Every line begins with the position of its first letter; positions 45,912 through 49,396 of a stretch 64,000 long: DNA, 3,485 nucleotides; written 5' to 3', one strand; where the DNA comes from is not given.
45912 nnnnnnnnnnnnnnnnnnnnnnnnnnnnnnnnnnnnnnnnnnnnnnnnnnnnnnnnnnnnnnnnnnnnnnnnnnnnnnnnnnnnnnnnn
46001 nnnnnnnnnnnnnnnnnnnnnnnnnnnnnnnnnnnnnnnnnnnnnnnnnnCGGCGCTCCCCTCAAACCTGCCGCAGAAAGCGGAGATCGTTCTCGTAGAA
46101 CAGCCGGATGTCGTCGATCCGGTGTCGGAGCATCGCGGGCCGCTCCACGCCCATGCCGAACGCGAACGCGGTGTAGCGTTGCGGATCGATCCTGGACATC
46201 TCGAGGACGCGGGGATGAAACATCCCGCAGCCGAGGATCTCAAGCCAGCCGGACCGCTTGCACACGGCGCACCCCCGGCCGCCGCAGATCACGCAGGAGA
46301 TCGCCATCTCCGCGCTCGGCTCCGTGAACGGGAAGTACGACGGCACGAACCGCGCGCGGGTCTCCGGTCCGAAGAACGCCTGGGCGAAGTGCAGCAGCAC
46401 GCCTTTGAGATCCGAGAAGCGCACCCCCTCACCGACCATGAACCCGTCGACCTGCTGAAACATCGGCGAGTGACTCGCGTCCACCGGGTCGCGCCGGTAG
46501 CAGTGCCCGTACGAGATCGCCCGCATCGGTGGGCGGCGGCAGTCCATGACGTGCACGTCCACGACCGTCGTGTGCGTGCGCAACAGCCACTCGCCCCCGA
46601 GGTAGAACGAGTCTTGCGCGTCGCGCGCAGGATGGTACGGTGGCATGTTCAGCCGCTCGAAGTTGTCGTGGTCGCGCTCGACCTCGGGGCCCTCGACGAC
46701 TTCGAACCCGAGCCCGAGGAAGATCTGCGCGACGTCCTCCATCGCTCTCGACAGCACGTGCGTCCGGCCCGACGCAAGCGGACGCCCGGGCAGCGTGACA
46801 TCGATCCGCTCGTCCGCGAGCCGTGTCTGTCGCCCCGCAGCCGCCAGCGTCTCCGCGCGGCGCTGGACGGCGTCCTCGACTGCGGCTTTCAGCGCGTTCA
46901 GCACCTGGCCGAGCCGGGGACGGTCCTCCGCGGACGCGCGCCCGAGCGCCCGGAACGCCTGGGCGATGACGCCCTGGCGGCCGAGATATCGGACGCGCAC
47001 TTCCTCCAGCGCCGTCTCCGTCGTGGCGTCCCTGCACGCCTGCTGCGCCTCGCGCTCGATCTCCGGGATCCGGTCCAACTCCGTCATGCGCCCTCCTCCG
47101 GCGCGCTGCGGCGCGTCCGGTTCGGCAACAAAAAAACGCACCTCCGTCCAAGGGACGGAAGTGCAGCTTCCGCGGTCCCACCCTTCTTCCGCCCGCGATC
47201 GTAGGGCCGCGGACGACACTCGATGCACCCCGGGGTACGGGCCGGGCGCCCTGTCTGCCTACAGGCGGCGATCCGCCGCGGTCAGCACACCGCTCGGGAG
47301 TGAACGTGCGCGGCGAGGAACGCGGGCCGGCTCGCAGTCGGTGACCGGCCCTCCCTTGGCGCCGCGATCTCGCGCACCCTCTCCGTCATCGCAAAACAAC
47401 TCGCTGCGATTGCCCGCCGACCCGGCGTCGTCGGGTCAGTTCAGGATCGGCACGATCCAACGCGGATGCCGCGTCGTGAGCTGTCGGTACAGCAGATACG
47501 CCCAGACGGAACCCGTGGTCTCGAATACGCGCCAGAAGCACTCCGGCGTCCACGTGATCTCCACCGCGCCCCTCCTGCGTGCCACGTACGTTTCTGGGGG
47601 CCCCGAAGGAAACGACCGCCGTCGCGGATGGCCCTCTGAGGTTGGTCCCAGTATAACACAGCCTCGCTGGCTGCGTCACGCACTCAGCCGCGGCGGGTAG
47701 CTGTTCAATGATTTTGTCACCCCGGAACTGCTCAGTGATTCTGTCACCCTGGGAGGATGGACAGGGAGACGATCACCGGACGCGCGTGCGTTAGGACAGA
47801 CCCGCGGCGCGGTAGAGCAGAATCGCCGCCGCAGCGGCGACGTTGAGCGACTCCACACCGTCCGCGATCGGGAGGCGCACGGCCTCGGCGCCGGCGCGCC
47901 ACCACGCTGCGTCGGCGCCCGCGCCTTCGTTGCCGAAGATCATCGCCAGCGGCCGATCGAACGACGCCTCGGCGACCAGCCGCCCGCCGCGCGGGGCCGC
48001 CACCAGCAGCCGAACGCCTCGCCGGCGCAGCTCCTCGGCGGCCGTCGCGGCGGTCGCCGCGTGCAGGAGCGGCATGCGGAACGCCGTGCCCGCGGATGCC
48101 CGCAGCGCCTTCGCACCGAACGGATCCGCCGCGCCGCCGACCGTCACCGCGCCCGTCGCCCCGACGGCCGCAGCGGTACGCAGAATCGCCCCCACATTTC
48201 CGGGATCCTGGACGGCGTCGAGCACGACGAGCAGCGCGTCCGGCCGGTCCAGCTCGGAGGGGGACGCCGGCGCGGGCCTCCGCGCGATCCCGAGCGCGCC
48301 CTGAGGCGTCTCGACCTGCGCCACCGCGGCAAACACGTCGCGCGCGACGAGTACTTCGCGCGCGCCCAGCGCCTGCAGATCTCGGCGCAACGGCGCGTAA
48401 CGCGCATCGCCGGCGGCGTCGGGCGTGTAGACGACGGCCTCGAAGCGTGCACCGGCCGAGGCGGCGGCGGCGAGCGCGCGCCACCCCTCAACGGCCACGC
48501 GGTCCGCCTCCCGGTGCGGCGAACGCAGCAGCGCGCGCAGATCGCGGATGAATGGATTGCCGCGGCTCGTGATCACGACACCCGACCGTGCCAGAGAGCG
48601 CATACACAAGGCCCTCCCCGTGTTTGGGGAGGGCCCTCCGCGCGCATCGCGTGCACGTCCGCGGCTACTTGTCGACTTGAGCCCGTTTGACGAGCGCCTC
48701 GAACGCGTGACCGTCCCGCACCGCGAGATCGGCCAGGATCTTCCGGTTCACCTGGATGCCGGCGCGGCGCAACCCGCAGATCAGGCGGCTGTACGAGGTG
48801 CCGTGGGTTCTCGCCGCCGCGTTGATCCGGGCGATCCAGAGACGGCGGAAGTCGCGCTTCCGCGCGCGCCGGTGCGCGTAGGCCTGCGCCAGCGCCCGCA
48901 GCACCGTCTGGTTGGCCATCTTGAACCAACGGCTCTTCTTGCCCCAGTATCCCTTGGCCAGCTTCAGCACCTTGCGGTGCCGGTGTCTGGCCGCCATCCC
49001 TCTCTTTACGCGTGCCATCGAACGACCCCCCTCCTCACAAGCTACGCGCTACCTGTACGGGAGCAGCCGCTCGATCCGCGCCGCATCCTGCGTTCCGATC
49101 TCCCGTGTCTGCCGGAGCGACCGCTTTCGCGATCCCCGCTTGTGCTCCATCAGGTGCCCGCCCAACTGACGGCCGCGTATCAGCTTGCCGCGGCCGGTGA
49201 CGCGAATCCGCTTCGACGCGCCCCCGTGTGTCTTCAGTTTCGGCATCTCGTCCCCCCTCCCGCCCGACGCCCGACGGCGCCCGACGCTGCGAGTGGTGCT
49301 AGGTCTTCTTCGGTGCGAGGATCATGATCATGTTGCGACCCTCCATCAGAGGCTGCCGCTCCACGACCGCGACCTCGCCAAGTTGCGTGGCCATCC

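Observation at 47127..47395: T-box riboswitch leader upstream of pheS-pheT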

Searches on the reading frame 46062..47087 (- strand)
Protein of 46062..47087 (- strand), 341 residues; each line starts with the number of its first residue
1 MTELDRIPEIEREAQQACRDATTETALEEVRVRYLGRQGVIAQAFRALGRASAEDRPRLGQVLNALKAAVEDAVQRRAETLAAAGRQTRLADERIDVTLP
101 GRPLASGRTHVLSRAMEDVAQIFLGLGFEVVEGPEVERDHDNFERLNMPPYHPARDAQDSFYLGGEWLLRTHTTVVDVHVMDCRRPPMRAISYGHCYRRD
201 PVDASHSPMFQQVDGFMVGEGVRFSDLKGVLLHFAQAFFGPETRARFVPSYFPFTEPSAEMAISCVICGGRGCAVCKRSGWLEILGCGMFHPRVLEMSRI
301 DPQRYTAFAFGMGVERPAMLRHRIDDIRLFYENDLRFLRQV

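Call 10: search_protein_families(library=ncbifam, proteins=[window:46062-47087:-])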
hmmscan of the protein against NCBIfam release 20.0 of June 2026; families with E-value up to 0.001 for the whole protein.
window:46062-47087:- (341 aa): 5 families
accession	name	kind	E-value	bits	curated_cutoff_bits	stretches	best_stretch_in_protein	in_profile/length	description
TIGR00468.1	pheS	equivalog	7.7e-94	314.6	237.45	2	167-341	159-322/324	phenylalanine--tRNA ligase subunit alpha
NF003210.0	PRK04172.1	equivalog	5.5e-60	203.6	350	2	167-340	332-490/496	phenylalanine--tRNA ligase subunit alpha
NF051887.1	PheS_related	equivalog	2.4e-40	138.7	300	1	110-340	12-238/349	PheS-related mystery ligase SrmL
TIGR00469.1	pheS_mito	equivalog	9.4e-32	110.2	258.35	2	242-340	256-342/451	phenylalanine--tRNA ligase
TIGR00470.1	sepS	equivalog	4e-08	32.1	380.65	1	178-329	198-339/533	O-phosphoserine--tRNA ligase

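Call 12: find_related_loci(query=window:46062-47087:-, collection=genome_contigs, flank=10000)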
Query window:46062-47087:- (341 aa) in genome_contigs; peptide patterns used: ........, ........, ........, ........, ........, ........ (x = any residue, [..] = any of these).
564 stretches matched a pattern; 95 encode a relative of the query (tblastn E <= 1e-3); the best 80 are kept; 80 distinct loci.
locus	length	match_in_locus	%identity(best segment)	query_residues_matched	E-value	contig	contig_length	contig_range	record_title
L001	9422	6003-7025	96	1-341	0e+0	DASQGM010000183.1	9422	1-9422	MAG TPA_asm: bacterium isolate SMAG_U11806 k141_642228, whole genome shotgun sequence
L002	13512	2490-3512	80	1-341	0e+0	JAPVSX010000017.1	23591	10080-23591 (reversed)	MAG: Armatimonadota bacterium isolate MW2_metabat.8 k97_30173, whole genome shotgun sequence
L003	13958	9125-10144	70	2-341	9e-164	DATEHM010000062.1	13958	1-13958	MAG TPA_asm: bacterium isolate SMAG_U8811 k141_1771640, whole genome shotgun sequence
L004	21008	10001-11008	65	9-340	4e-141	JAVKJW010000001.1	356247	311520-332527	MAG: Candidatus Thermofontivivens primus isolate QQ_201705_bins_113 QQ_201705_bins_113_scaffold_1, whole genome shotgun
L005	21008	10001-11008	43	5-340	2e-109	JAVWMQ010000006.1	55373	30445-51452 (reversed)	MAG: Anaerovoracaceae bacterium isolate CGS1Y4-bin44 NODE_350_length_55373_cov_13.331881, whole genome shotgun sequence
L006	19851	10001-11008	46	2-340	3e-108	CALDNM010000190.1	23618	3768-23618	MAG TPA_asm: uncultured Clostridia bacterium isolate SRR1562006_bin.78_CONCOCT_v1.1_MAG genome assembly, contig: ERZ7240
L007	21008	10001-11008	46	5-340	3e-108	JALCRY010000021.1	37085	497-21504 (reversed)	MAG: Eubacteriaceae bacterium isolate UW_MP_ANA2_1 Ga0455773_000338, whole genome shotgun sequence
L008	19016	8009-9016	47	5-340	2e-106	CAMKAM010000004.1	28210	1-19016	MAG: uncultured Firmicutes bacterium isolate SRR12081301_bin.53_metaWRAP_v1.3_MAG genome assembly, contig: ERZ12289766.2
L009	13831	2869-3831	48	20-340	4e-105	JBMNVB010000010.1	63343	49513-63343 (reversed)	MAG: Anaerovoracaceae bacterium isolate SBF912SR2HQ0069 scaffold_1837_c1, whole genome shotgun sequence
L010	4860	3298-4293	49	2-340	3e-105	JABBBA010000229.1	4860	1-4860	MAG: K189A clade bacterium isolate HE327_NSB075 NODE_19314_length_4860_cov_3.360874, whole genome shotgun sequence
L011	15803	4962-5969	45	5-340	8e-105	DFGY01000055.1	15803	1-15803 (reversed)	MAG TPA_asm: Firmicutes bacterium UBA3738 UBA3738_contig_40477, whole genome shotgun sequence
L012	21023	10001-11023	49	6-340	4e-103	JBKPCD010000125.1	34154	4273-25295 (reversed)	MAG: Acidobacteriota bacterium isolate GB_EKS_MAG_00061 GB_EKS_000000800785, whole genome shotgun sequence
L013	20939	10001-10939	50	27-340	7e-99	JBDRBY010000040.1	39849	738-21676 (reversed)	MAG: Candidatus Omnitrophota bacterium isolate MEGAHIT-group-1.154 k141_273076, whole genome shotgun sequence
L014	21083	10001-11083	43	3-341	1e-96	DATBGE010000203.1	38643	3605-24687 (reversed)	MAG TPA_asm: Gemmatimonadales bacterium isolate SMAG_U3829 k141_2624640, whole genome shotgun sequence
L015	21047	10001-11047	45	27-341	1e-95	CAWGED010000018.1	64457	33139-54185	MAG: uncultured Gemmatimonadales bacterium isolate MFD02199.bin.2.180 genome assembly, contig: contig_84485, whole genom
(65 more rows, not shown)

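Call 23: find_related_loci(query=window:46062-47087:-, collection=metagenome_contigs, flank=5000)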
Query window:46062-47087:- (341 aa) in metagenome_contigs; peptide patterns used: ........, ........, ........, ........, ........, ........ (x = any residue, [..] = any of these).
599 stretches matched a pattern (row limit reached: there are more); 75 encode a relative of the query (tblastn E <= 1e-3); 75 distinct loci.
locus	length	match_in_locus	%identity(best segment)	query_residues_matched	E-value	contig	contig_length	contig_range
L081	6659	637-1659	84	1-341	0e+0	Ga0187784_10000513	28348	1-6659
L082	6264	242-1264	83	1-341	0e+0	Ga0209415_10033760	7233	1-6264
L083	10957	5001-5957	82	23-341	0e+0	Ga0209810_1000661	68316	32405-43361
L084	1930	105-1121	83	3-341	0e+0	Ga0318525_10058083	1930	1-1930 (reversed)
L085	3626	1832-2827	75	10-341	8e-179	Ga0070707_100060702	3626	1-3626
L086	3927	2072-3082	75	5-341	2e-176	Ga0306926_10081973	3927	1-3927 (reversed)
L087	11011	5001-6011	75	5-341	6e-170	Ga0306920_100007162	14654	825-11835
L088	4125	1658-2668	74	5-341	2e-174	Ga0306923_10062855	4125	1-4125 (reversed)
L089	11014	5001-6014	77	4-341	3e-169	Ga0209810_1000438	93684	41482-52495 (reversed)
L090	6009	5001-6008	73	2-337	3e-167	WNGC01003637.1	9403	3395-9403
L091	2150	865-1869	72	7-341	8e-177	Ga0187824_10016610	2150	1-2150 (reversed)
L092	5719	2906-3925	73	2-341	8e-165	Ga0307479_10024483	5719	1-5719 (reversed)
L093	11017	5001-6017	72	3-341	2e-167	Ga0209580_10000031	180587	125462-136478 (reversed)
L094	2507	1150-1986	80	63-341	7e-166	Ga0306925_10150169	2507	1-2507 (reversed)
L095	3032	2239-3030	83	1-264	6e-151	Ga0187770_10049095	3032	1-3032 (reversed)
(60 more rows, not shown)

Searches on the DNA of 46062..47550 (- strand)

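Call 4: search_rna_families(source=window, start=47000, end=47550, threshold=evalue, max_evalue=10, show_alignments=5)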
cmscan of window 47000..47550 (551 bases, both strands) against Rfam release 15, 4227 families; matches with E-value up to 10: 2.
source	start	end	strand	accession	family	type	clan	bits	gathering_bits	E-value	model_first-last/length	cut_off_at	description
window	47151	47224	-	RF00230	T-box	Cis-reg; leader;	-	25.1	93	0.0013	156-216/219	no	T-box leader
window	47133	47214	-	RF02868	ncS037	Gene; sRNA;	-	14.4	112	6.8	1-152/152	no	Burkholderia sRNA 37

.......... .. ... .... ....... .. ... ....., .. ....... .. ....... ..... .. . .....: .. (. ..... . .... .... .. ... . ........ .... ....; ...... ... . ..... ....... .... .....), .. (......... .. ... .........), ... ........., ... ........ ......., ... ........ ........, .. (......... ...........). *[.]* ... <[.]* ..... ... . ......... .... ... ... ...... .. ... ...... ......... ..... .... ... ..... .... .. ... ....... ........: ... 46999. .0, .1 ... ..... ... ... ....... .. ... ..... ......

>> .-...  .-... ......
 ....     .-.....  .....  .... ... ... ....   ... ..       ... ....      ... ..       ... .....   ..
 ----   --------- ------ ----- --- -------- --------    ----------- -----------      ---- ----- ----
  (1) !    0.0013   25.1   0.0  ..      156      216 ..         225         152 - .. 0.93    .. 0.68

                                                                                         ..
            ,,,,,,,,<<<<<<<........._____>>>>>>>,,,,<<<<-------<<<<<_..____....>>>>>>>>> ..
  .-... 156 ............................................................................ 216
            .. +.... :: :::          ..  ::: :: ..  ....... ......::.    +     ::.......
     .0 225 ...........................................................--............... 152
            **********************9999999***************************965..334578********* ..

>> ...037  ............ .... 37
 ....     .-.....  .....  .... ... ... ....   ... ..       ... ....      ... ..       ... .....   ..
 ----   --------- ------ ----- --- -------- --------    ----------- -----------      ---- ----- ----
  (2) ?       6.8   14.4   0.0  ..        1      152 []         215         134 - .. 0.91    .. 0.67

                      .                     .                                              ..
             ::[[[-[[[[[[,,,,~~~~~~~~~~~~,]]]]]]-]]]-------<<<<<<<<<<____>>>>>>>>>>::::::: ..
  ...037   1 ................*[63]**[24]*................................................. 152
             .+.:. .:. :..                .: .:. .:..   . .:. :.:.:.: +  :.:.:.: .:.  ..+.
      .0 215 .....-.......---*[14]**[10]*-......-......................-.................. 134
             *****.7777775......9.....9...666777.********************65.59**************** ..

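Call 16: search_rna_families(sources=[L001, L067, L002, L003, L004, L005, L006, L007], threshold=gathering)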
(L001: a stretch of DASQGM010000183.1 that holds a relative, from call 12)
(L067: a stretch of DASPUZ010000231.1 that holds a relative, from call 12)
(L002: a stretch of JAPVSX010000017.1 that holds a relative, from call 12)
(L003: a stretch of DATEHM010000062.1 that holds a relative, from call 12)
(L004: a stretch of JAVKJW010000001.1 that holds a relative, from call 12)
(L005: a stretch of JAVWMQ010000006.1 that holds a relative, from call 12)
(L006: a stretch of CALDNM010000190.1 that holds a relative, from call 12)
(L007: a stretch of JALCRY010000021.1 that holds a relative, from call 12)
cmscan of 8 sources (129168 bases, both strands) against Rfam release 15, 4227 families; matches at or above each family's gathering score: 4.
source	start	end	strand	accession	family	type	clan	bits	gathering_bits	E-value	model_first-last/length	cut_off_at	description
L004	20657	20730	+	RF00005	tRNA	Gene; tRNA;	CL00001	68.6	29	1.6e-12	1-71/71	no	tRNA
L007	20812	20883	+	RF00005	tRNA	Gene; tRNA;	CL00001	67.1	29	4e-12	1-71/71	no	tRNA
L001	5338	5404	+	RF03015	Transposase-2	Gene; sRNA;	-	44.8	42.7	1.9e-05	1-69/69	no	Transposase-2 RNA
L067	8631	8705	+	RF01734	Fluoride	Cis-reg; riboswitch;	-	35.5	34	7.9e-06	1-64/64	no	Fluoride riboswitch aptamer (crcB RNA motif)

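Call 41: search_rna_families(sources=[L096, L085, L086, L092, L090, L082], threshold=evalue, max_evalue=1, show_alignments=3)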
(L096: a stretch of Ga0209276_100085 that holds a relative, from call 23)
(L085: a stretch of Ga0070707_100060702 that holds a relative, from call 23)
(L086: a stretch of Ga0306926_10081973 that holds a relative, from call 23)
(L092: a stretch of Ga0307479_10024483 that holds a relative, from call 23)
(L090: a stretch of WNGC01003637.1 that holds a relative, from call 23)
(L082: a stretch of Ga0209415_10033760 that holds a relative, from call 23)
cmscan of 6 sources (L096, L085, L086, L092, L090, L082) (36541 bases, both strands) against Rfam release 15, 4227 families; matches with E-value up to 1: 11.
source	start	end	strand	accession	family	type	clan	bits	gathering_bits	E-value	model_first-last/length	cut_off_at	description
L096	4647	4934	+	RF00230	T-box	Cis-reg; leader;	-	69.6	93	2.9e-13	1-219/219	no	T-box leader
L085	1520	1767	+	RF00230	T-box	Cis-reg; leader;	-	34.2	93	0.00038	1-219/219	no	T-box leader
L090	2243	2374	+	RF00558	L20_leader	Cis-reg; leader;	-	33.5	58.7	0.0054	1-127/127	no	Ribosomal protein L20 leader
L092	79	212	+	RF00558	L20_leader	Cis-reg; leader;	-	33.3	58.7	0.0059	1-127/127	no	Ribosomal protein L20 leader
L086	1701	2012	+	RF00230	T-box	Cis-reg; leader;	-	31.9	93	0.0015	1-219/219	no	T-box leader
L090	4698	4940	+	RF00230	T-box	Cis-reg; leader;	-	28.4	93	0.012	1-219/219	no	T-box leader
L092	1009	1090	+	RF00371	sroE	Gene; sRNA;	-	26.8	51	0.03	1-92/92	no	sroE RNA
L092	2909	2972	+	RF03164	NiCo-AnGGAG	Cis-reg; riboswitch;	CL00122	25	64.5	0.3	1-89/89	no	NiCo-AnGGAG riboswitch aptamer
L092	2599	2845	+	RF00230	T-box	Cis-reg; leader;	-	24.5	93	0.12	1-219/219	no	T-box leader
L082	132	201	+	RF00230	T-box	Cis-reg; leader;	-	23.7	93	0.2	159-216/219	no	T-box leader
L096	1940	1992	-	RF01134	sR30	Gene; snRNA; snoRNA; CD-box;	-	19.4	38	0.95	1-57/57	no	Small nucleolar RNA sR30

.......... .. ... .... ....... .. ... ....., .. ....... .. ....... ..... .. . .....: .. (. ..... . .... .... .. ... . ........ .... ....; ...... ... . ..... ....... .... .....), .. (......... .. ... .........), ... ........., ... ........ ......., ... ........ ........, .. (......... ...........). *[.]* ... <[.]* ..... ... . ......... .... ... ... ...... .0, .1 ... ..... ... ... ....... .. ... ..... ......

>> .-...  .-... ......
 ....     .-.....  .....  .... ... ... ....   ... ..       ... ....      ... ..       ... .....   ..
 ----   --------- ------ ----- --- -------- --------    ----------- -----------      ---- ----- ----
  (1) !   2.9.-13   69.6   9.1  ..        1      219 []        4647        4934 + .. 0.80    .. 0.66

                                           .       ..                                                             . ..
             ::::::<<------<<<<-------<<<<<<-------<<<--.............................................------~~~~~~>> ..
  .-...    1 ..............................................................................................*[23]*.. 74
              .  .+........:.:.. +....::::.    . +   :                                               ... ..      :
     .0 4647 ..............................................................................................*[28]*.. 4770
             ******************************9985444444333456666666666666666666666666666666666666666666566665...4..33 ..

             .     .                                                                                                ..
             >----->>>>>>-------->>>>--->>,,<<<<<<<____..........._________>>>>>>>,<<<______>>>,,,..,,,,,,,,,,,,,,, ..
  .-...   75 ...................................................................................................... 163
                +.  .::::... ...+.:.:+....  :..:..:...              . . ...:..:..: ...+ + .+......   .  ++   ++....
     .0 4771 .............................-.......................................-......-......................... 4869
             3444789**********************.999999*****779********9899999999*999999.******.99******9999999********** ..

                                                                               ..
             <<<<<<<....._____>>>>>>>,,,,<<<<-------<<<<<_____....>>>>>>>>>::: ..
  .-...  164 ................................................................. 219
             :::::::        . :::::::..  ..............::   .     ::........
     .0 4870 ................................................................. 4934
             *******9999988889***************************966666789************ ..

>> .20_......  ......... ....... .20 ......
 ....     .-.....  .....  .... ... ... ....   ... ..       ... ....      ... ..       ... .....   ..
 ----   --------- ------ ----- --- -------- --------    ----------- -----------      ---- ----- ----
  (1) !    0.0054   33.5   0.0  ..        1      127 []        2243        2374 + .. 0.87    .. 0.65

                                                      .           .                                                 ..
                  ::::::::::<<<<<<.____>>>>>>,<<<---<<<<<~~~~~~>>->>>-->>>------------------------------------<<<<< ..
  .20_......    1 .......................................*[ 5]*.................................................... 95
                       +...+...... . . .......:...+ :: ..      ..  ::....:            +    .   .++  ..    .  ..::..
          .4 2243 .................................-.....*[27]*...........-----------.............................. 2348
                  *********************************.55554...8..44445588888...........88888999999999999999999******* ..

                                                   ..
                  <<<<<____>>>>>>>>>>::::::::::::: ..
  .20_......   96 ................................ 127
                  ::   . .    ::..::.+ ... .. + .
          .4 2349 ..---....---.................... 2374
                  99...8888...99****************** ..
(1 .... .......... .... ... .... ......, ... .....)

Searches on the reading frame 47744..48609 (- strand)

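Call 10: search_protein_families(library=ncbifam, proteins=[window:47744-48484:-])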
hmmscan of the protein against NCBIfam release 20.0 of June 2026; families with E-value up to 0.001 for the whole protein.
window:47744-48484:- (246 aa): 0 families

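Call 48: search_protein_families(library=ncbifam, proteins=[window:47744-48484:-], max_evalue=0.01)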
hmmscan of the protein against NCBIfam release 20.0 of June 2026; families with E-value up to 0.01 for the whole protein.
window:47744-48484:- (246 aa): 0 families

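Call 53: search_protein_families(library=pfam, proteins=[window:47791-48609:-, window:47744-48484:-], max_evalue=0.01)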
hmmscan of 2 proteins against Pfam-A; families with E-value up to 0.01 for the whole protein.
window:47791-48609:- (272 aa): 4 families
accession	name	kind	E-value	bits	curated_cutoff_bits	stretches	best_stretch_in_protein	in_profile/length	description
PF00588.24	SpoU_methylase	-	2.3e-33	115.7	29.7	1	126-266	2-142/142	SpoU rRNA Methylase family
PF22435.1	MRM3-like_sub_bind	-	4.3e-09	37.1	27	1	18-107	1-84/84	MRM3-like substrate binding domain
PF08032.17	SpoU_sub_bind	-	0.0022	18.7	22.8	1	40-112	2-73/76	RNA 2'-O ribose methyltransferase substrate binding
PF04705.17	TSNR_N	-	0.0042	17.6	28.3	1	12-120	3-108/111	Thiostrepton-resistance methylase, N terminus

window:47744-48484:- (246 aa): 0 families

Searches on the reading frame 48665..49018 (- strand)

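Call 48: search_protein_families(library=ncbifam, proteins=[window:48665-49018:-], max_evalue=0.01)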
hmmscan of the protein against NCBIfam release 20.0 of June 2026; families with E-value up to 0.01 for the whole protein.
window:48665-49018:- (117 aa): 4 families
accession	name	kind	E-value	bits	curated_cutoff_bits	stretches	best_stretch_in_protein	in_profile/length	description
TIGR01032.1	rplT_bact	equivalog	4.3e-45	152.7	65.65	1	1-113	1-113/114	50S ribosomal protein L20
NF051450.1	50S_L20_sunset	exception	3.6e-34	118.9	375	1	1-113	1-113/219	50S ribosomal protein L20, sunset domain variant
NF011109.0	PRK14537.1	equivalog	7.9e-34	117.3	187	1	1-113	1-113/232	50S ribosomal protein L20/unknown domain fusion protein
NF040595.1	HTH_Cbp1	equivalog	0.0098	15.8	140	0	6-54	44-94/135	CRISPR DNA repeat-binding protein Cbp1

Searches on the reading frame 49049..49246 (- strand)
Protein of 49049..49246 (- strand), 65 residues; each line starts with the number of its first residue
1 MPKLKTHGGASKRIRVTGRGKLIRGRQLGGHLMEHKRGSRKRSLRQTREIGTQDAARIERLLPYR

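Call 53: search_protein_families(library=pfam, proteins=[window:49049-49246:-], max_evalue=0.01)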
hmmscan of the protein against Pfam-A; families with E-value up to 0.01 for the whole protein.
window:49049-49246:- (65 aa): 1 family
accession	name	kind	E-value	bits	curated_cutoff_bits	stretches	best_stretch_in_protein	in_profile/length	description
PF01632.24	Ribosomal_L35p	-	2.1e-17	63.8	28.9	1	2-62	1-61/61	Ribosomal protein L35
